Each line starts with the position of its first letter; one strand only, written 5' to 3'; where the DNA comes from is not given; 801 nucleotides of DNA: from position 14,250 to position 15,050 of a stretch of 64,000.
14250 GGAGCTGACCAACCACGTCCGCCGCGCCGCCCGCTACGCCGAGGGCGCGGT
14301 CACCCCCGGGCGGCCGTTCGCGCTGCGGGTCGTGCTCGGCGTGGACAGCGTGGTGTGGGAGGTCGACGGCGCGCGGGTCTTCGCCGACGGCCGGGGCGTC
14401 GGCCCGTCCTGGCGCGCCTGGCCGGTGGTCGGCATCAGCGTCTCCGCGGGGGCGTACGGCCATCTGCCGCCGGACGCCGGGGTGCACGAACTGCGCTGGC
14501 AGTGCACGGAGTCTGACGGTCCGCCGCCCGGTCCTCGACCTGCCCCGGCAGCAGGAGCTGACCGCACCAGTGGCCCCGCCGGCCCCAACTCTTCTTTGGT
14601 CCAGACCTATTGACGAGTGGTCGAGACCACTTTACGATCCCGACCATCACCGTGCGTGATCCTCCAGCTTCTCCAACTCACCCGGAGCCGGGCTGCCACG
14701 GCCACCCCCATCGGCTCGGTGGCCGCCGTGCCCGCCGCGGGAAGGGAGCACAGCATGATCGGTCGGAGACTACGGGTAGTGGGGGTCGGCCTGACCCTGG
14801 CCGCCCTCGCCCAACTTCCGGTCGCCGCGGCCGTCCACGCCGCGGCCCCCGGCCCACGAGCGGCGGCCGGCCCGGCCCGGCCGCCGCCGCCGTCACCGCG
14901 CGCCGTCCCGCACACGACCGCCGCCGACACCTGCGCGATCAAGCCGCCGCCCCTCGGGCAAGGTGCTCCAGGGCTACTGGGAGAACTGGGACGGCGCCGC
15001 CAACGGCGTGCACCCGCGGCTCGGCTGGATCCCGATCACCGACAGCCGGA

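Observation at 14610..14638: DasR-type dre box embedded in the spacer of the chitinase promoter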

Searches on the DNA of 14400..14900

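Call 41: search_rna_families(source=window, start=14400, end=14900, threshold=evalue, max_evalue=1)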
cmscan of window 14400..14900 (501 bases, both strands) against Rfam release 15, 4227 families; matches with E-value up to 1: 1.
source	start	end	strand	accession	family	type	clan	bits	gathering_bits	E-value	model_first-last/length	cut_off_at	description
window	14555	14604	+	RF01151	snoU82P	Gene; snRNA; snoRNA; CD-box;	-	13.7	42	0.49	1-55/55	no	Small nucleolar RNA U82P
